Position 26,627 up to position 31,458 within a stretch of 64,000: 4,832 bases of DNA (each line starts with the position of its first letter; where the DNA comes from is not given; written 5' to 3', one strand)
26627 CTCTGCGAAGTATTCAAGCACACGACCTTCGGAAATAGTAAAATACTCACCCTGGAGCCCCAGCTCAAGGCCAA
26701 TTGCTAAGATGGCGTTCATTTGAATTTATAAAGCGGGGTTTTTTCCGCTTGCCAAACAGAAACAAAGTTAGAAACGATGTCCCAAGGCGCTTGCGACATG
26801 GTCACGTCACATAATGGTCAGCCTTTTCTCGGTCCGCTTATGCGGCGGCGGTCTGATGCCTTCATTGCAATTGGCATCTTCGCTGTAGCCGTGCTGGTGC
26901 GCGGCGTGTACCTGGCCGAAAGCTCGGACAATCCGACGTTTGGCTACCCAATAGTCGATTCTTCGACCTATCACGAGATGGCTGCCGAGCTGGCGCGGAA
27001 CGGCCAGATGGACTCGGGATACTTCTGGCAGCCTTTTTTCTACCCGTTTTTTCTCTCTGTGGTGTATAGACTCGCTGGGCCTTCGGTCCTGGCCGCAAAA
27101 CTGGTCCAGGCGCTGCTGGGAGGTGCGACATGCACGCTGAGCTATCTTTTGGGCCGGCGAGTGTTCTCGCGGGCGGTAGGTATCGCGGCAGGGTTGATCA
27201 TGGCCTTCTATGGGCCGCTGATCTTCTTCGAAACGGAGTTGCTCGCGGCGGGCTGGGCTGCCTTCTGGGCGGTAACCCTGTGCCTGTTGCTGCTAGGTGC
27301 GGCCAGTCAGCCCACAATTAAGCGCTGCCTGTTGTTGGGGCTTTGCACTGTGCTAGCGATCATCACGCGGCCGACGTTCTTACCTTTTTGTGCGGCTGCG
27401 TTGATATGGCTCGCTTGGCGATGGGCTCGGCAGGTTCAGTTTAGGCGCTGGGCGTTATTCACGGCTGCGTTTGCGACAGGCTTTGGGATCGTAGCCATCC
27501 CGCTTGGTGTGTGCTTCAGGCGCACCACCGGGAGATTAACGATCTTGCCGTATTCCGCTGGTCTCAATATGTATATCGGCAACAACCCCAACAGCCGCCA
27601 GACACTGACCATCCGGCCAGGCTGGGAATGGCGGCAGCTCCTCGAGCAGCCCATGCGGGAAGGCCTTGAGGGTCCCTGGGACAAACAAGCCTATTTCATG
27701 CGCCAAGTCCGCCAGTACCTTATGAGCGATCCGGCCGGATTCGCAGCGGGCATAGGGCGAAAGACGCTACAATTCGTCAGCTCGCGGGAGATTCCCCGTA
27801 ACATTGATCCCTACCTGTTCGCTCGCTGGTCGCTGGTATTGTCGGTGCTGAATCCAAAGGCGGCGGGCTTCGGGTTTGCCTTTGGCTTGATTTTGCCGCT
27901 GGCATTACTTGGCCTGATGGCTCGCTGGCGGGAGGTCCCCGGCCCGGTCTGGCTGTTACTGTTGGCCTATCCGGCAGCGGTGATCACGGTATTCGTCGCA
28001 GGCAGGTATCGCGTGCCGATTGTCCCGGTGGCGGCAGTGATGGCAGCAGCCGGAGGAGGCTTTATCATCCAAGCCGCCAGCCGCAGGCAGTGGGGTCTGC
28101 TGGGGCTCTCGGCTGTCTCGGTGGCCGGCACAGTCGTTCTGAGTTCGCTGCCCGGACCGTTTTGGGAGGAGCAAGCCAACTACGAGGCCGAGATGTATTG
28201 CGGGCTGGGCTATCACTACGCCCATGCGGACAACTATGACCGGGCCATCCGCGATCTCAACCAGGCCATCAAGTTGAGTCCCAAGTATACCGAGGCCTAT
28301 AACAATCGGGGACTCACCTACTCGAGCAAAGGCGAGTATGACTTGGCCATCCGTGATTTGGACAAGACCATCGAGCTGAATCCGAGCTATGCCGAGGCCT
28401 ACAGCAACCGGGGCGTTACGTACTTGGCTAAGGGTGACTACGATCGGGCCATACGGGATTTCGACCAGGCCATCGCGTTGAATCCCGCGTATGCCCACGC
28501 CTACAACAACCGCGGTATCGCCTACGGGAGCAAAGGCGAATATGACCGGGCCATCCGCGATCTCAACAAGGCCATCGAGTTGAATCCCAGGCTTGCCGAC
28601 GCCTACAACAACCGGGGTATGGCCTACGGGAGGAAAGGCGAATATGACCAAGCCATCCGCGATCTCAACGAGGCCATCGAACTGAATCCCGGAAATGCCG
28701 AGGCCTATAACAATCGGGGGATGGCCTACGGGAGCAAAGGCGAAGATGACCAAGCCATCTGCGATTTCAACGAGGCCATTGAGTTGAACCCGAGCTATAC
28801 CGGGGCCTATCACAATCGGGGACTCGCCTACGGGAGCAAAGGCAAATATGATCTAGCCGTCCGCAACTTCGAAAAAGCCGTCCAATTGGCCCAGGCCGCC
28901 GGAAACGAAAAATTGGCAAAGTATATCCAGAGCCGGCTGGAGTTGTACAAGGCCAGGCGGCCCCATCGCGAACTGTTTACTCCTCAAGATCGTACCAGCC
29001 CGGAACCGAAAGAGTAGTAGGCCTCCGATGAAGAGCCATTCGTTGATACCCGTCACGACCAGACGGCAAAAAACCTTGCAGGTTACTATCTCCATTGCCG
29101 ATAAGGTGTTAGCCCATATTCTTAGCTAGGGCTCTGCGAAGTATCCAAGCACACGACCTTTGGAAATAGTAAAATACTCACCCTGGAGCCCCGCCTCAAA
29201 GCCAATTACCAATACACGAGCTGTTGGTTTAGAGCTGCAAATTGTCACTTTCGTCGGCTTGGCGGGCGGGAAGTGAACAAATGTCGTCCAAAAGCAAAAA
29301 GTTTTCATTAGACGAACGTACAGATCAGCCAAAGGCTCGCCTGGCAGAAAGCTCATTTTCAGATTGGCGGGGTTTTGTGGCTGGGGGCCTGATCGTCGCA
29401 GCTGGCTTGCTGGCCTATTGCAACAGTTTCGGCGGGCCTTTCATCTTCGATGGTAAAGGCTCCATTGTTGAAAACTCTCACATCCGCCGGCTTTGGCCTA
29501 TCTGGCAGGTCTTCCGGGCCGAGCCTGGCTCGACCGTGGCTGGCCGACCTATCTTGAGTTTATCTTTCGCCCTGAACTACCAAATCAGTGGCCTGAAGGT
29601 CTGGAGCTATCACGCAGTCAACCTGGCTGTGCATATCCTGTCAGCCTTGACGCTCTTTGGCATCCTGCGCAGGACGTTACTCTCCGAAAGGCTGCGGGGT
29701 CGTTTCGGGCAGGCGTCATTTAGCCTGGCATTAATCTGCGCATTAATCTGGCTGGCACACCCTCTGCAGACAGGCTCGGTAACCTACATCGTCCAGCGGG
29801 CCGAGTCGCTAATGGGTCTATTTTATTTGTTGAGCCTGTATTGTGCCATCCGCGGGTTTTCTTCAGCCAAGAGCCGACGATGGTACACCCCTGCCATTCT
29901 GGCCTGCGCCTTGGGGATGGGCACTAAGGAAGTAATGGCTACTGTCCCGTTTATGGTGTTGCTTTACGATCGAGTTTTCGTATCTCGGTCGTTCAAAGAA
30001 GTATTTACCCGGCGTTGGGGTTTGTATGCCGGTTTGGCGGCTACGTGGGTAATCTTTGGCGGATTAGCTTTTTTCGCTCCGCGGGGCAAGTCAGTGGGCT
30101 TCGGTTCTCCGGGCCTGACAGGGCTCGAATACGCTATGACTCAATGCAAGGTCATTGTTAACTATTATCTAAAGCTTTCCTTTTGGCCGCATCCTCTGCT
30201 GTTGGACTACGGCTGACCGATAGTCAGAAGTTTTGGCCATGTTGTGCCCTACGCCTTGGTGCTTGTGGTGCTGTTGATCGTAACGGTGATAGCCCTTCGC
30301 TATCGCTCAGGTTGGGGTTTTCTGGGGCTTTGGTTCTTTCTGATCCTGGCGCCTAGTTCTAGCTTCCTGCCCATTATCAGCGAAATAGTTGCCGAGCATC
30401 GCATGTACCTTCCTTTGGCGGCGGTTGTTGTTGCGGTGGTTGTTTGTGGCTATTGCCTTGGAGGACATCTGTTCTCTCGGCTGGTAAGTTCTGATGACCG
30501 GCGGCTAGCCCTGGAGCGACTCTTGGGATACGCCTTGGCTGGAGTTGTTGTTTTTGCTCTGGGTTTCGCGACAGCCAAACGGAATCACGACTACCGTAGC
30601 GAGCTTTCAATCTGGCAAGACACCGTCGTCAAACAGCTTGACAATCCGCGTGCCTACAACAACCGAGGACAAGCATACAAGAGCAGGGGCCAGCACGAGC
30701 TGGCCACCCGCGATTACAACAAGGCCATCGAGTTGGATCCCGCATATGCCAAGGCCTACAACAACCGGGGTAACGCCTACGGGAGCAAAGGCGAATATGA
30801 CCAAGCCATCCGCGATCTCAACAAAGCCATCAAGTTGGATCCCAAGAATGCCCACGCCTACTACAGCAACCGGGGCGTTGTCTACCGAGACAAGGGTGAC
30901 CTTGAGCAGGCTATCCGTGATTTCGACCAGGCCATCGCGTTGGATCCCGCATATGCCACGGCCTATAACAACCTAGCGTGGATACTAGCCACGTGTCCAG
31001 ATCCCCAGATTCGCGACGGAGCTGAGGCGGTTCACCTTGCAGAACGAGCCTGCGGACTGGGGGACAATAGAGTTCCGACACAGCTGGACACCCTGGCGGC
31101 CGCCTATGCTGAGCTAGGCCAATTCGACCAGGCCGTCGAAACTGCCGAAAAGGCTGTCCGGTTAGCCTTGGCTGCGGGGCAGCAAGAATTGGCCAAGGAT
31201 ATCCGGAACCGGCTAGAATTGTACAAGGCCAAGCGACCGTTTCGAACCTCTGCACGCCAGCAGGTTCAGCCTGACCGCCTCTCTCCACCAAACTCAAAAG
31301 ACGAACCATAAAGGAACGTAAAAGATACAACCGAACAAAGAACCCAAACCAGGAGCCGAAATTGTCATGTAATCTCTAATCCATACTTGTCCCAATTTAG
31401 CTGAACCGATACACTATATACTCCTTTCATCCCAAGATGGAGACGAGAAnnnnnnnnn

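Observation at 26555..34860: Tandem array of three different polytopic membrane enzymes sharing near-identical C-terminal TPR tails and duplicated leader DNA (gene conversion / cassette shuffling)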

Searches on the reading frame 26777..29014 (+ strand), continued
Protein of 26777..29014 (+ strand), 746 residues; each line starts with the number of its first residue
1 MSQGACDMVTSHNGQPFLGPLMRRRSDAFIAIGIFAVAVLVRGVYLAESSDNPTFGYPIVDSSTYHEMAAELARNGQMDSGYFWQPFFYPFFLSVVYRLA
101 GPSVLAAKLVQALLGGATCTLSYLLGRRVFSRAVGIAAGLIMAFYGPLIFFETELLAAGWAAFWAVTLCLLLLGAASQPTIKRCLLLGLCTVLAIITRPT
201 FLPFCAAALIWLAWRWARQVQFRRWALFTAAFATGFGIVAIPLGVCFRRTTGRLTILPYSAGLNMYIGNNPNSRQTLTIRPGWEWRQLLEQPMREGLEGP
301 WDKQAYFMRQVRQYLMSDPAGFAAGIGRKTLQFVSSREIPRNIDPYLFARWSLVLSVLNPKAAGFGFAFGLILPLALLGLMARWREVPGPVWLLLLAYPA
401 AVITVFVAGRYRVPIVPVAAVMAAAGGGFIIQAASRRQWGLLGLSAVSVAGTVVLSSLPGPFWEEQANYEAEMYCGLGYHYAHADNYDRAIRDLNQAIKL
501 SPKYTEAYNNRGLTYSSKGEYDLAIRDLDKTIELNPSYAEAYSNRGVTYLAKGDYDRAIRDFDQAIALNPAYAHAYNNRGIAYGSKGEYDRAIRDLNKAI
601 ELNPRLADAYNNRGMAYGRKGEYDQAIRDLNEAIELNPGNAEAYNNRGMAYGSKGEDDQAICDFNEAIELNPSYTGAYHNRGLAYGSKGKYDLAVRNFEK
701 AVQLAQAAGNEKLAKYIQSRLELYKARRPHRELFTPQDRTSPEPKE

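Call 71: predict_structure(alignment_id=A4)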
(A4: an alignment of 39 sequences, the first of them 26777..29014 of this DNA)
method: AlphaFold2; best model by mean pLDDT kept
length: 746 residues; sequences in the alignment: 39
mean_pLDDT: 88.5   pTM: 0.84
mean pLDDT of the five models: 88.5, 87.9, 87.3, 85.5, 85.5
residues with pLDDT >= 90: 470; 70-90: 206; 50-70: 40; < 50: 30
segments of 3 or more residues with pLDDT < 50: 1-14, 734-746
pLDDT, mean of each block of 10 residues (from residue 1): 39 56 91 97 90 75 78 83 84 87 85 94 97 97 80 74 96 96 97 94 96 93 91 97 90 86 87 79 81 86 93 92 89 74 73 78 54 90 95 95 86 90 96 95 92 74 79 90 93 97 94 97 98 95 98 98 97 96 98 98 95 98 98 96 98 97 98 97 96 98 95 95 92 52 44
secondary structure, 60 per line:
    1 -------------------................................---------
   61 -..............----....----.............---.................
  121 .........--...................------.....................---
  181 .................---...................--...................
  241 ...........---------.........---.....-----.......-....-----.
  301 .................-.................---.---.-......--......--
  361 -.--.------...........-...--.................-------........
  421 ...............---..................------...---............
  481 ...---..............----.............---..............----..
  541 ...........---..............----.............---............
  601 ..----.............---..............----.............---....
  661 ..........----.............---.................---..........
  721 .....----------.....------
elements in order (helices of 4 or more, strands of 3 or more residues): H20-51 H62-75 H80-83 H88-100 H104-129 H132-150 H157-177 H181-197 H201-219 H222-251 H261-269 H273-277 H283-289 H291-294 H300-317 H319-335 H345-350 H353-358 H372-382 H389-405 H413-435 H439-456 H469-483 H487-500 H505-517 H521-534 H539-551 H555-568 H573-585 H589-602 H607-619 H623-636 H641-653 H657-670 H675-687 H691-707 H711-725 H736-740
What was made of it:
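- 26777..29017 (+): Gene 1: GT-C glycosyltransferase of the PMT_2 (ArnT/PMT-like) family. Head 26777-28186, seven 102-nt TPR units 28187-28900, then capping helix and C-terminal extension 28901-29014. An identical 739-aa protein starting at 26798 is held in the protein collection, with NCBI as its source. AlphaFold2 model pLDDT 88.5 (call 71).
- On GT-C glycosyltransferase, Pfam PMT_2 (gene 1): AlphaFold2 model with about 11-12 membrane helices, pLDDT 88.5 (call 71).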

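Call 74: fold_search(model_id=the predicted structure, library=pdb)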
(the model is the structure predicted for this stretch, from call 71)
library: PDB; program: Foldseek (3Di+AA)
matches with E <= 10: 1441; with E <= 0.001: 458
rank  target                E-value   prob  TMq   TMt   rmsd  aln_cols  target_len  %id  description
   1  9qhb                  9.2e-13  1.00  0.26  0.63   8.9       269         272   36  Crystal structure of 16-repeat CTPR protein with eliminated coordination sites (released 2025-10-22)
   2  8chy                  3.2e-12  1.00  0.25  0.57   8.8       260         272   40  Crystal structure of an 8-repeat consensus TPR superhelix with Zinc. (released 2024-02-21)
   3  8dtg_B                7.9e-12  1.00  0.21  0.21  13.4       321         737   28  Cryo-EM structure of Arabidopsis SPY alternative conformation 1 (released 2023-03-08)
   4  7y4i_A                1.0e-11  1.00  0.20  0.19  16.2       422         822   25  Crystal structure of SPINDLY in complex with GDP (released 2022-12-07)
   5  9qhc_B                2.5e-11  1.00  0.26  0.63   8.3       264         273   40  Crystal structure of 8-repeat CTPR protein with eliminated coordination sites (released 2025-10-22)
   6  8dth_A                2.6e-11  1.00  0.21  0.21  13.8       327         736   28  Cryo-EM structure of Arabidopsis SPY alternative conformation 2 (released 2023-03-08)
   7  1w3b_A                2.7e-11  1.00  0.32  0.58  12.7       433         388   20  The superhelical TPR domain of O-linked GlcNAc transferase reveals structural similarities to importin alpha. (released 2004-09-09)
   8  7y4i_B                2.8e-11  1.00  0.22  0.21  18.7       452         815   21  Crystal structure of SPINDLY in complex with GDP (released 2022-12-07)
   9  8dth_B                3.0e-11  1.00  0.22  0.24  11.9       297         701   26  Cryo-EM structure of Arabidopsis SPY alternative conformation 2 (released 2023-03-08)
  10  9qhc_A                3.4e-11  1.00  0.27  0.63  10.8       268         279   38  Crystal structure of 8-repeat CTPR protein with eliminated coordination sites (released 2025-10-22)
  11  8dtf_A                3.7e-11  1.00  0.18  0.17  16.8       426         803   24  Cryo-EM structure of the full length Arabidopsis SPY with complete TPRs (released 2023-03-08)
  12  8dtg_A                4.9e-11  1.00  0.22  0.21  17.2       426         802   22  Cryo-EM structure of Arabidopsis SPY alternative conformation 1 (released 2023-03-08)
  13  1w3b_B                7.0e-11  1.00  0.25  0.47  14.2       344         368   22  The superhelical TPR domain of O-linked GlcNAc transferase reveals structural similarities to importin alpha. (released 2004-09-09)
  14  6eou                  1.1e-10  1.00  0.26  0.52   9.3       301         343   25  O-GlcNAc transferase TPR domain with the intellectual disability associated mutation L254F (released 2018-05-09)
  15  7yea_A                4.0e-10  1.00  0.31  0.23  15.2       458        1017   20  Human O-GlcNAc transferase Dimer (released 2023-07-12)
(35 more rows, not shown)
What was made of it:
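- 26777..29017 (+): TPR part resembles consensus CTPR and OGT/SPY TPR superhelices (call 74).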

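Call 78: list_cluster_members(proteins=[P0121, P0241])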
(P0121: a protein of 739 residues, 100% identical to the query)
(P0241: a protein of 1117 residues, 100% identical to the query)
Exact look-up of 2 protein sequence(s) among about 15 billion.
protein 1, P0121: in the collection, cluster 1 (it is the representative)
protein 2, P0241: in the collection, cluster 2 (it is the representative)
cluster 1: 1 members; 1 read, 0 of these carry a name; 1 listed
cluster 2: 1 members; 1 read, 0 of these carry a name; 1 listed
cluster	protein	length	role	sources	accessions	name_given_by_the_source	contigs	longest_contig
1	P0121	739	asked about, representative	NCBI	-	-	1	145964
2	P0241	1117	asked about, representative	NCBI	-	-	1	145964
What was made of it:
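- Tried and rejected: Cluster look-up gave no accession or organism name (call 78).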

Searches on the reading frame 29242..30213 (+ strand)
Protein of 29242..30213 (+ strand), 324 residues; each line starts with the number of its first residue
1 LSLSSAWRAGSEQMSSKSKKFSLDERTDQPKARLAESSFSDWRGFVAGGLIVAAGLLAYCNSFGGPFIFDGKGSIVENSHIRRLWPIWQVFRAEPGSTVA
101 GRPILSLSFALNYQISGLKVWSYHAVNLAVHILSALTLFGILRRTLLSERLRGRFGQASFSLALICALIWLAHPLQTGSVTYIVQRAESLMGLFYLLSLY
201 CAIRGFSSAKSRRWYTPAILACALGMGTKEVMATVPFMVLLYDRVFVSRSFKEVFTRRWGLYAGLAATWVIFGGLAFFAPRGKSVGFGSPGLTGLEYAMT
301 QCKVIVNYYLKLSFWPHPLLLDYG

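Call 10: search_protein_families(library=pfam, proteins=[window:29242-30213:+], max_evalue=0.01)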
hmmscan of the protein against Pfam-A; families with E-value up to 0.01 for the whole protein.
window:29242-30213:+ (324 aa): 1 family
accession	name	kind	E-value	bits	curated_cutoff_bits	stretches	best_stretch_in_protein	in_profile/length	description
PF13231.12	PMT_2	-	0.00091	19.9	26.1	1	110-270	11-153/160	Dolichyl-phosphate-mannose-protein mannosyltransferase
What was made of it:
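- On TMTC-type O-mannosyltransferase (gene 2): The first ORF of gene 2 (29242-30213) scores PMT_2 19.9 bits, below the 26.1 cut-off (call 10).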

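Call 25: search_protein_families(library=ncbifam, proteins=[window:29242-30213:+], max_evalue=0.01)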
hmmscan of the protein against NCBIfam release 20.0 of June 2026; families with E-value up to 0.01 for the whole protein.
window:29242-30213:+ (324 aa): 0 families

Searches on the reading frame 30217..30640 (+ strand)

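Call 25: search_protein_families(library=ncbifam, proteins=[window:30217-30640:+], max_evalue=0.01)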
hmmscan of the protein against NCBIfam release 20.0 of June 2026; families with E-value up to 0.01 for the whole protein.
window:30217-30640:+ (141 aa): 1 family
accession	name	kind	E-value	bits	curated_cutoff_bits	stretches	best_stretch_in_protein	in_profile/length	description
NF046119.1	memb_SCO4225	subfamily_domain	0.0091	16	33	1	13-82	17-87/94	SCO4225 family membrane protein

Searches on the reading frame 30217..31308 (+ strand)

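Call 10: search_protein_families(library=pfam, proteins=[window:30217-31308:+], max_evalue=0.01)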
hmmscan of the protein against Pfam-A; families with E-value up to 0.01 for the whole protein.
window:30217-31308:+ (364 aa): 22 families
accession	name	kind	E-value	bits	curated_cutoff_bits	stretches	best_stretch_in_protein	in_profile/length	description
PF00515.34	TPR_1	-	5.6e-37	124.5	27.8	4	178-211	1-34/34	Tetratricopeptide repeat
PF13414.12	TPR_11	-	5.1e-32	109.7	26.8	3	151-192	1-42/42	TPR repeat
PF13181.12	TPR_8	-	1.1e-29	100.4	25.7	4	178-211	1-34/34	Tetratricopeptide repeat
PF07719.23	TPR_2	-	7.3e-29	97.9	27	4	178-211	1-34/34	Tetratricopeptide repeat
PF13431.12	TPR_17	-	4.7e-24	83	24.4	3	167-198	2-33/34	Tetratricopeptide repeat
PF13424.12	TPR_12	-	1.5e-17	63.9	30.1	2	145-209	4-76/77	Tetratricopeptide repeat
PF13432.12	TPR_16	-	1.9e-13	51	32.7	2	219-258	3-42/65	Tetratricopeptide repeat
PF13428.12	TPR_14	-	2.4e-13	49.7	23.5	0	180-215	3-38/44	Tetratricopeptide repeat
PF13374.12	TPR_10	-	2.6e-12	46.8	27.5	0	215-242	4-31/42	Tetratricopeptide repeat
PF13371.12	TPR_9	-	1.9e-11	44.2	35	0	173-214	24-65/73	Tetratricopeptide repeat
PF13429.12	TPR_15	-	1.8e-10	41.1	26.2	1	214-312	147-239/280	Tetratricopeptide repeat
PF14559.12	TPR_19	-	3.8e-09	37.2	25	2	225-257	3-35/68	Tetratricopeptide repeat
PF13174.12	TPR_6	-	9.6e-07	29.5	26.3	0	184-210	6-32/33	Tetratricopeptide repeat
PF01239.28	PPTA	-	1.1e-06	28.4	29.5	0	194-222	1-29/32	Protein prenyltransferase alpha subunit repeat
PF12569.14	NatA_aux_su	-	2.9e-06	27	33.3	1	188-244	202-257/515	N-terminal acetyltransferase A, auxiliary subunit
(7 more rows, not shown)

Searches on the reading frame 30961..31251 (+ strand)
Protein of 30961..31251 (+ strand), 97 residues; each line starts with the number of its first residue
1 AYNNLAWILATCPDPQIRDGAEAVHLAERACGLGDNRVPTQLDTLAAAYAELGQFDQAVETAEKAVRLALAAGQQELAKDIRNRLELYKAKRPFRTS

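Call 27: find_homologous_proteins(query=window:30961-31251:+, max_evalue=0.001)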
Query seq(97 aa) (97 aa): 314 proteins with E <= 0.001 among 323 candidates; the best 120 are listed.
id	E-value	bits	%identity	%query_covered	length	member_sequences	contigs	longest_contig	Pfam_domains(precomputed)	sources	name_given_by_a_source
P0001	6.1e-42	160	79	98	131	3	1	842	PF13431.13,PF13414.13,PF13176.13,PF13428.13,PF13374.13,PF14559.13,PF00515.35,PF13424.13,PF13429.13,PF13181.13,PF07719.24,PF13174.13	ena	-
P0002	5.4e-37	144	70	99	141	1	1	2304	PF13431.13,PF13414.13,PF13176.13,PF13428.13,PF13374.13,PF14559.13,PF00515.35,PF13424.13,PF21033.5,PF13432.13,PF13181.13,PF07719.24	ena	-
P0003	1.2e-33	133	73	96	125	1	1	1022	PF13414.13,PF00515.35,PF13424.13,PF13176.13,PF13428.13,PF13429.13,PF13181.13,PF07719.24,PF13374.13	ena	-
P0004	5.5e-33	131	69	98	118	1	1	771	-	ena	-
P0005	6.0e-33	131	69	98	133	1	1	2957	-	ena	-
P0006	3.9e-32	128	67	98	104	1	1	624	PF13428.13,PF07719.24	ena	-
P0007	8.5e-32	127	67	98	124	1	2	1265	PF13414.13,PF00515.35,PF13424.13,PF13428.13,PF13181.13,PF07719.24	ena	-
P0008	8.7e-31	124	67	94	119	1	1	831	PF13424.13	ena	-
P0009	1.6e-30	123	67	96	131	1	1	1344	PF13431.13,PF13414.13,PF00515.35,PF13424.13,PF13176.13,PF13428.13,PF13181.13,PF07719.24,PF13374.13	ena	-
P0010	6.2e-30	121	67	96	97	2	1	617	-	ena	-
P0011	6.1e-28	115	66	92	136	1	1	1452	PF13414.13,PF00515.35,PF13424.13,PF13176.13,PF13432.13,PF13181.13,PF07719.24,PF13374.13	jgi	jgi:tetratricopeptide (TPR) repeat protein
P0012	2.0e-27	113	63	98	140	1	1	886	PF13414.13,PF00515.35,PF13424.13,PF13428.13,PF13181.13,PF07719.24,PF13374.13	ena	-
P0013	6.6e-27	112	64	98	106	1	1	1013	-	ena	-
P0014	1.0e-26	111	57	98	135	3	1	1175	PF14559.13,PF13431.13,PF13414.13,PF00515.35,PF13424.13,PF13176.13,PF13428.13,PF13181.13,PF07719.24,PF13374.13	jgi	jgi:Flp pilus assembly protein TadD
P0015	1.1e-26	111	60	96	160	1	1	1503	PF13431.13,PF23914.2,PF13414.13,PF13176.13,PF13428.13,PF25064.2,PF13374.13,PF14559.13,PF24575.2,PF10516.16,PF13371.13,PF00515.35,PF13424.13,PF21033.5,PF13432.13,PF13429.13,PF13181.13,PF07719.24,PF13174.13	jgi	jgi:Tfp pilus assembly protein PilF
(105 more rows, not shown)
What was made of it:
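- The capping module is strongly conserved across many proteins (314 hits with E <= 0.001, call 27).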
